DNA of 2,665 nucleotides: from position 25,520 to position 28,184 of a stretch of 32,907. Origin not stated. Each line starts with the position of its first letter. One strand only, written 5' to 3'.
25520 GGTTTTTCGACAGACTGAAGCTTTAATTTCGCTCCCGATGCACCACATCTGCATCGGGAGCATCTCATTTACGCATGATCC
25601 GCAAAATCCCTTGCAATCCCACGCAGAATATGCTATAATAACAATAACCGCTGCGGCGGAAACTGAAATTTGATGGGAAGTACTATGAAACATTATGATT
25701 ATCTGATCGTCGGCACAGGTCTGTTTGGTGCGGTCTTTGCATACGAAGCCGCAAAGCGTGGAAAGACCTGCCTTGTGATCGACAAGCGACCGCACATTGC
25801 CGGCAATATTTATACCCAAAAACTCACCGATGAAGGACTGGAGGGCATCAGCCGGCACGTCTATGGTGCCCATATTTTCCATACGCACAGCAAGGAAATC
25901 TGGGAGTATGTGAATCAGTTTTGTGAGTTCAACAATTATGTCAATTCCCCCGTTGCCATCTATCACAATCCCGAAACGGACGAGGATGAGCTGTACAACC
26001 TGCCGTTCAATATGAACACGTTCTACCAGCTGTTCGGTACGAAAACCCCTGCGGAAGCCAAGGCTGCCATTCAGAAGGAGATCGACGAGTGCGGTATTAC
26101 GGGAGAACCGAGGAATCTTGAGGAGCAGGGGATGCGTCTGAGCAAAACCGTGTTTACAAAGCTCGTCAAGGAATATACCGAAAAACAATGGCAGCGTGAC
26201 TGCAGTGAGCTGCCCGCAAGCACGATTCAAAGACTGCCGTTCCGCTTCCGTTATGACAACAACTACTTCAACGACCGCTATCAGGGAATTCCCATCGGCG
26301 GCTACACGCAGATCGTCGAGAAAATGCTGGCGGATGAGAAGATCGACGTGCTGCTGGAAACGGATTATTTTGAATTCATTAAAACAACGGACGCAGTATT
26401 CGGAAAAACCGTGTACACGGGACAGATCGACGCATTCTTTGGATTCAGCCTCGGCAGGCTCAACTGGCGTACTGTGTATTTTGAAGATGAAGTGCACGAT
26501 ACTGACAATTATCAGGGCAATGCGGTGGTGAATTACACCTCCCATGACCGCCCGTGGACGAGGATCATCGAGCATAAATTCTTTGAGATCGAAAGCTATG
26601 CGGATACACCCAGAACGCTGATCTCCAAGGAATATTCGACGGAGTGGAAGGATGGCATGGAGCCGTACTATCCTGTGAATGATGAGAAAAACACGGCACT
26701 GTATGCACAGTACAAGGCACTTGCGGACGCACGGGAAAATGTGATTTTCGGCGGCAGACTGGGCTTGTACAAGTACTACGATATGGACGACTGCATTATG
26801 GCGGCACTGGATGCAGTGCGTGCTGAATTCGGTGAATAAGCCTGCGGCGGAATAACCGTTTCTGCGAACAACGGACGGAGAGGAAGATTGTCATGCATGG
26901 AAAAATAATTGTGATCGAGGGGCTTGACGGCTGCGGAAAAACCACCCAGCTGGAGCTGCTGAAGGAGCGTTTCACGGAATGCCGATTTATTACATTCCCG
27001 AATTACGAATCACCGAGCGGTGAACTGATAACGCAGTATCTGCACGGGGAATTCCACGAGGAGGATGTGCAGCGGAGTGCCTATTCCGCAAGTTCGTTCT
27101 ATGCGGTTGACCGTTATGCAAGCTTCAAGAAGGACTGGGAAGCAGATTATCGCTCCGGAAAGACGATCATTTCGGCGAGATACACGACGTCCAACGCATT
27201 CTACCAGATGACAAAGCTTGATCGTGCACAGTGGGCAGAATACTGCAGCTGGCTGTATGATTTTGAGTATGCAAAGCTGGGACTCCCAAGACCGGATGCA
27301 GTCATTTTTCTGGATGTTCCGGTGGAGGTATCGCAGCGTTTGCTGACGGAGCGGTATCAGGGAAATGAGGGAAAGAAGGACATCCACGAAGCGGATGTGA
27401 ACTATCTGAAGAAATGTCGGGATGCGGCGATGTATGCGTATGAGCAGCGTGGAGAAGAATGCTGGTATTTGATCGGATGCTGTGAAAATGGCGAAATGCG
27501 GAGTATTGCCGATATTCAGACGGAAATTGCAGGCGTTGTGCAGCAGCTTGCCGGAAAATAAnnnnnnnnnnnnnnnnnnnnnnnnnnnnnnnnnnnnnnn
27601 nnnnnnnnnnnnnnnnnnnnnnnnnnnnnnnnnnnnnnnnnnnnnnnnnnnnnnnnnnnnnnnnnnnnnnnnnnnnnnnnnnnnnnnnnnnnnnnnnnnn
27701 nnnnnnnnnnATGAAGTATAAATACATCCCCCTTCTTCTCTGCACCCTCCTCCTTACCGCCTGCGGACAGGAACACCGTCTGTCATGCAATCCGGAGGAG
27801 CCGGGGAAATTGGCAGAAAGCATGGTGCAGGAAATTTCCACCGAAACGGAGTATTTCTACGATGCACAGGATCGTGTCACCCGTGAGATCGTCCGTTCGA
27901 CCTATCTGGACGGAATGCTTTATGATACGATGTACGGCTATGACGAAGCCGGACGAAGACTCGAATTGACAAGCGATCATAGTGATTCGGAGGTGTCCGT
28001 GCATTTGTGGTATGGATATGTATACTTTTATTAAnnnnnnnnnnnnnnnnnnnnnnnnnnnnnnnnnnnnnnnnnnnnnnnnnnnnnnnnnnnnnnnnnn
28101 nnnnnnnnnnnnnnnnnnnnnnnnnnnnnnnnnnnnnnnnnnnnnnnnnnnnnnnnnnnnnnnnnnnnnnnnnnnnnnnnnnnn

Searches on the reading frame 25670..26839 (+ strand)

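Call 31: search_protein_families(library=pfam, proteins=[window:25670-26839:+], max_evalue=0.01)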
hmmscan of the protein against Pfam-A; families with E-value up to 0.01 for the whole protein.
window:25670-26839:+ (389 aa): 7 families
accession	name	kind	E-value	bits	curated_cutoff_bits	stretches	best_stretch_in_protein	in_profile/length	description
PF03275.19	GLF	-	1e-79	267.4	26.3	1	164-369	1-203/203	UDP-galactopyranose mutase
PF13450.12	NAD_binding_8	-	4.2e-19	69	21.9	1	13-84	1-68/68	NAD(P)-binding Rossmann-like domain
PF01266.30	DAO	-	5.3e-05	23.3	27.9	1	10-45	1-37/353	FAD dependent oxidoreductase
PF00890.30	FAD_binding_2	-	0.00024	20.9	20.4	1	10-46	1-37/414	FAD binding domain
PF12831.13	FAD_oxidored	-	0.0041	16.9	27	0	10-47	1-38/416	FAD dependent oxidoreductase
PF00070.33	Pyr_redox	-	0.0045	17.9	22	0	12-58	3-56/82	Pyridine nucleotide-disulphide oxidoreductase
PF07992.20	Pyr_redox_2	-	0.006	16.5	26.1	0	11-56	145-197/291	Pyridine nucleotide-disulphide oxidoreductase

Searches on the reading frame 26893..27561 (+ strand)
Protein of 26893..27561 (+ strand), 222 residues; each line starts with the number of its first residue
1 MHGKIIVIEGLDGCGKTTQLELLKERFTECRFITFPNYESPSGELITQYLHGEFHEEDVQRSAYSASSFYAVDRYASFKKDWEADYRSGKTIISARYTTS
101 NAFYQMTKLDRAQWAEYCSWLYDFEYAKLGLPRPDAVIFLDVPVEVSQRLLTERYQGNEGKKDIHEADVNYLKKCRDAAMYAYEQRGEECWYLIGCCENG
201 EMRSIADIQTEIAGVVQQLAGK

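Call 31: search_protein_families(library=pfam, proteins=[window:26893-27561:+], max_evalue=0.01)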
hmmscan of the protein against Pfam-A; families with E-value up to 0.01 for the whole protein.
window:26893-27561:+ (222 aa): 6 families
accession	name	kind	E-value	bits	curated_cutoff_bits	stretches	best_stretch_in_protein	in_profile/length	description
PF02223.23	Thymidylate_kin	-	5.8e-25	88.5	27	1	8-184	1-164/185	Thymidylate kinase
PF01712.25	dNK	-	7.7e-09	36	27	1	6-174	1-158/203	Deoxynucleoside kinase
PF13401.12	AAA_22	-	0.00041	21.1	27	1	2-50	4-54/130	AAA domain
PF13207.12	AAA_17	-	0.0015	19.2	27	0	10-29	2-20/136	AAA domain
PF13238.12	AAA_18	-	0.0059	17.5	29.4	0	6-38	1-36/128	AAA domain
PF13173.12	AAA_14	-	0.0068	16.9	27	0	3-40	2-42/129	AAA domain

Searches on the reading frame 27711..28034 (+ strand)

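Call 31: search_protein_families(library=pfam, proteins=[window:27711-28034:+], max_evalue=0.01)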
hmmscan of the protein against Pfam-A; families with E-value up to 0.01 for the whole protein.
window:27711-28034:+ (107 aa): 1 family
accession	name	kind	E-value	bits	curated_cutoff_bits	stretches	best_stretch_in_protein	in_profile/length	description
PF05593.20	RHS_repeat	-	3e-05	24.7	22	0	43-59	15-31/38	RHS Repeat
